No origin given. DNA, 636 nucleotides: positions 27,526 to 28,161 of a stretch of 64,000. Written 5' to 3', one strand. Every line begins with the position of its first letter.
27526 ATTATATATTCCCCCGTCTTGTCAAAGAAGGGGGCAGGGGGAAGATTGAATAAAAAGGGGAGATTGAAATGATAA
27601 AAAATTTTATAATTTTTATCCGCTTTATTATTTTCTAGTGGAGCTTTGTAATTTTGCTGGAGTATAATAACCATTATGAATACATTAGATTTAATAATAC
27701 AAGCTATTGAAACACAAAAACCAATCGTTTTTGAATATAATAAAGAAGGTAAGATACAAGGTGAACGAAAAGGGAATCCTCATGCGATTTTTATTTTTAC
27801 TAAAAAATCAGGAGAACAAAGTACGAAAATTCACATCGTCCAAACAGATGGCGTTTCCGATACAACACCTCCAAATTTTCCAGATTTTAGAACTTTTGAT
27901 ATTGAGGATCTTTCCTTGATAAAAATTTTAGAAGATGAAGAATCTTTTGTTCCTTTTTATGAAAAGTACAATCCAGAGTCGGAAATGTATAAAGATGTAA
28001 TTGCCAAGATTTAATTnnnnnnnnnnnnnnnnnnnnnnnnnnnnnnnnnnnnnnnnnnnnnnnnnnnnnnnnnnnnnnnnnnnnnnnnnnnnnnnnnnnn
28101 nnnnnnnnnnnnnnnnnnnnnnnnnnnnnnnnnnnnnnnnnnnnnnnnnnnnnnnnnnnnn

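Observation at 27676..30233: Three-gene cassette (WYL-like small protein -> Shedu/DUF4263-like RecB-family nuclease with novel N-terminal domain -> RmuC) inserted between dut and pyrF next to a TIR element: candidate novel defense/DNA-surveillance system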

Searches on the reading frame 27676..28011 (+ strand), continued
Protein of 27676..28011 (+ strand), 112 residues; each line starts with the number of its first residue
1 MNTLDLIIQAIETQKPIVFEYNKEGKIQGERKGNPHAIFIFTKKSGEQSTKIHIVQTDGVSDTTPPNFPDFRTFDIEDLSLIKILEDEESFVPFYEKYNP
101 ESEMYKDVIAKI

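Call 76: search_protein_families(library=padloc, proteins=[L100:6341-8215:+, L100:8321-10843:+, L100:5496-5933:+, L102:6509-7258:+, L102:7262-8944:+], max_evalue=0.0001)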
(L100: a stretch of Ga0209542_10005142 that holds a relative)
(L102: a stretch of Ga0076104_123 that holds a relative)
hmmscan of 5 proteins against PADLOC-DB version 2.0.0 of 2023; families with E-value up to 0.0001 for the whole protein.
L100:6341-8215:+ (625 aa): 84 families (the best 25 are shown)
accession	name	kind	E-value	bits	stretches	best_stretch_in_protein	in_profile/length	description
PDLC02358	Old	-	5.1e-36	122.6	2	275-499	207-437/578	Old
PDLC02979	AriA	-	3.9e-34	117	1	1-403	2-373/373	-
PDLC00067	GajA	-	9.7e-22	75.2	1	343-491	288-441/604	AAA ATPase domain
PDLC00072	GajA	-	6.3e-21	72.5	2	290-485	287-476/709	AAA ATPase domain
PDLC00066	GajA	-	1.3e-20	71.5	1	304-486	226-410/567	AAA ATPase domain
PDLC00091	GajA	-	6.5e-19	66.2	2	359-499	297-449/627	AAA ATPase domain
PDLC00070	GajA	-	1.8e-17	61.2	1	251-469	188-410/596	AAA ATPase domain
PDLC00075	GajA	-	6.4e-17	59.3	1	266-495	179-404/536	AAA ATPase domain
PDLC00078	GajA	-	1.2e-16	58.6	1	325-487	290-450/580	AAA ATPase domain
PDLC02980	AriA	-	1.5e-16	59.2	1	28-404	4-304/304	-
PDLC00077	GajA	-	1.9e-16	57.8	1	271-498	241-485/616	AAA ATPase domain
PDLC00092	GajA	-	4.9e-16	56.4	1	333-485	285-444/604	AAA ATPase domain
PDLC00096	GajA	-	5.2e-16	56.5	1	361-491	291-430/630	AAA ATPase domain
PDLC00081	GajA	-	6e-16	56.3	1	270-469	196-395/574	AAA ATPase domain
PDLC00069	GajA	-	8e-16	55.6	1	361-486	337-474/687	AAA ATPase domain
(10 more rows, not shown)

L100:8321-10843:+ (841 aa): 45 families (the best 25 are shown)
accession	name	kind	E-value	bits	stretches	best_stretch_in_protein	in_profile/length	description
PDLC00114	GajB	-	1.4e-42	144.2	2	495-688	170-361/635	UrvD helicase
PDLC00117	GajB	-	8.2e-42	141.5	3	473-589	151-271/604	UrvD helicase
PDLC03802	RTasHel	-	5.1e-41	139.3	2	473-633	123-285/675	DRT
PDLC00127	GajB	-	1.5e-37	127.4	3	474-624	135-292/594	UrvD helicase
PDLC00132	GajB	-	2e-34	117.2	2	475-627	149-305/625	UrvD helicase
PDLC00107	GajB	-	5.2e-34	115.8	3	471-687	149-356/587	UrvD helicase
PDLC00103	GajB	-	1.2e-31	108.3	2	147-227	18-102/612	UrvD helicase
PDLC00123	GajB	-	7e-27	92.2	3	495-631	139-269/540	UrvD helicase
PDLC00122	GajB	-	3.3e-26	90.3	2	147-226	5-82/502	UrvD helicase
PDLC00130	GajB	-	4.1e-26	89.4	2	504-643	169-312/589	UrvD helicase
PDLC00134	GajB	-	4.2e-25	86.7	2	152-229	22-99/431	UrvD helicase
PDLC00104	GajB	-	7.2e-25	85.7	3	149-231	6-92/574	UrvD helicase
PDLC00119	GajB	-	6.2e-23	79.5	2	481-616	159-295/565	UrvD helicase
PDLC00133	GajB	-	2.3e-21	74.3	2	497-623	160-292/382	UrvD helicase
PDLC00129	GajB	-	2.3e-21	74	2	529-644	220-332/594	UrvD helicase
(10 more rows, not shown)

L100:5496-5933:+ (146 aa): 0 families

L102:6509-7258:+ (250 aa): 0 families

L102:7262-8944:+ (561 aa): 8 families
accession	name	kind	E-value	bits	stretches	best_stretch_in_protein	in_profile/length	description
PDLC03647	REase_III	-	3.6e-170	566.3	1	1-557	1-584/989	Type III restriction enzyme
PDLC03649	REase_III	-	3.1e-75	251.7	1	1-539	3-554/973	Type III restriction enzyme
PDLC03650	REase_III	-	1.7e-10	38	1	479-525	377-423/898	Type III restriction enzyme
PDLC03648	REase_III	-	5.5e-10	36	1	477-551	308-379/871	Type III restriction enzyme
PDLC02706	PbeA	-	1.3e-07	28.7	1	84-240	291-432/722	PbeA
PDLC03653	REase_III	-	1.5e-06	24.7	0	471-524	417-470/883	Type III restriction enzyme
PDLC02707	PbeA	-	1.8e-05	21.6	1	83-240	273-414/672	PbeA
PDLC03651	REase_III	-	3.1e-05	20.2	0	80-129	70-116/873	Type III restriction enzyme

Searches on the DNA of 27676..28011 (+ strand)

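Call 25: search_dna_similar(query=L005:6001-7349:+, collection=ecoli_genomes, mode=near, max_rows=8)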
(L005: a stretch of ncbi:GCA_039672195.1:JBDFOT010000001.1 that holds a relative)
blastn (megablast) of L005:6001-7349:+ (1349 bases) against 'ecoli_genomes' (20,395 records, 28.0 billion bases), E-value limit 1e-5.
No match.

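Call 26: search_dna_similar(query=L005:6001-7349:+, collection=ecoli_genomes, mode=distant, max_rows=8)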
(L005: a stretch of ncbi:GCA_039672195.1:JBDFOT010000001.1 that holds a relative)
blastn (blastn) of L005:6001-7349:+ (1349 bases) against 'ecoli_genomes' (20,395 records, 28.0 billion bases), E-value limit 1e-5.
Records with a match: 3; places in all: 3; records where one place covers at least 80% of the query: 0.
Genomes with a match: 3 of 5426; with a place that covers at least 80% of the query: 0. Places per genome that has any: lowest 1, median 1, highest 1. On chromosomes: 3 places; on plasmids: 0.
Best place of each record, by identity: 60-80% 3.
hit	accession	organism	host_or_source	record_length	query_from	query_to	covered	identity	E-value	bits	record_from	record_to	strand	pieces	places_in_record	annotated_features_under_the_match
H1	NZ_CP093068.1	Escherichia coli strain BR1220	Branta canadensis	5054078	37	1318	66%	70.6%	5e-89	412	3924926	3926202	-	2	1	Shedu immune nuclease family protein | hypothetical protein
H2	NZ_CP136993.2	Escherichia coli strain HH35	Pre-treated sample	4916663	37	1318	66%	70.6%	5e-89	412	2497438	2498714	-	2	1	Shedu immune nuclease family protein | hypothetical protein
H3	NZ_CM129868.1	Escherichia coli strain PO06021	seawater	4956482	37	1318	66%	70.6%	5e-89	412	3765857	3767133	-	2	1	Shedu immune nuclease family protein | hypothetical protein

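Call 29: get_annotated_region(hit=H1, flank=6000)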
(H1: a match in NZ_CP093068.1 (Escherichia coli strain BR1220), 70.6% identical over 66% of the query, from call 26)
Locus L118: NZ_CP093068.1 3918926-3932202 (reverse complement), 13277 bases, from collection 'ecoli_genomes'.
description: Escherichia coli strain BR1220 chromosome, complete genome
organism: Escherichia coli strain BR1220 (NCBI taxid 562)
replicon: chromosome; assembly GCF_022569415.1
host: Branta canadensis; source: Feces of Canada Goose (Branta canadensis); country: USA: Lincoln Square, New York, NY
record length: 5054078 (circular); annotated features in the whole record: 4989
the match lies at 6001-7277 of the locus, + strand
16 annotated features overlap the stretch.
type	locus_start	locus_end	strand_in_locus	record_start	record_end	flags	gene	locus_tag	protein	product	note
CDS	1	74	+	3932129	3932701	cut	-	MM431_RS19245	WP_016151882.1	host cell division inhibitor Icd-like protein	-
CDS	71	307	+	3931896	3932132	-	-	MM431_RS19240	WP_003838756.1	hypothetical protein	-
CDS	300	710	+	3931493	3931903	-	-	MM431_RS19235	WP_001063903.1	hypothetical protein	-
CDS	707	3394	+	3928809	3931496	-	-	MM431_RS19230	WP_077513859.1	DUF927 domain-containing protein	-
CDS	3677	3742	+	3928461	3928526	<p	-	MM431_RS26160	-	ogr/Delta-like zinc finger family protein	incomplete; partial in the middle of a contig; missing C-terminus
CDS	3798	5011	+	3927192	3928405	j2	-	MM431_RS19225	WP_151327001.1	IS3 family transposase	programmed frameshift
sequence_feature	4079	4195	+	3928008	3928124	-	-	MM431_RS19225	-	-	AL1L pseudoknot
CDS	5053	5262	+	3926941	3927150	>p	-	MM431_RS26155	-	ogr/Delta-like zinc finger family protein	incomplete; partial in the middle of a contig; missing N-terminus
CDS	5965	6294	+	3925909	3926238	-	-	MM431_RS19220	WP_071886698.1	hypothetical protein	-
CDS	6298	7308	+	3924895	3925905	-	-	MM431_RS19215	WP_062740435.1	Shedu immune nuclease family protein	-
CDS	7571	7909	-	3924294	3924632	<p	-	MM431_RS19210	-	LysR substrate-binding domain-containing protein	incomplete; partial in the middle of a contig; missing N-terminus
CDS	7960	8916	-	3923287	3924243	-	paoD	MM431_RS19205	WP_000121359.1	molybdenum cofactor insertion chaperone PaoD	-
CDS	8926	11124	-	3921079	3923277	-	paoC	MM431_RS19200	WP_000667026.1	aldehyde oxidoreductase molybdenum-binding subunit PaoC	-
CDS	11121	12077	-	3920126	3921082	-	paoB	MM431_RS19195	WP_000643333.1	aldehyde oxidoreductase FAD-binding subunit PaoB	-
CDS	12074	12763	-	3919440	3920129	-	paoA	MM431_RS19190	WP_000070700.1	aldehyde dehydrogenase iron-sulfur subunit PaoA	-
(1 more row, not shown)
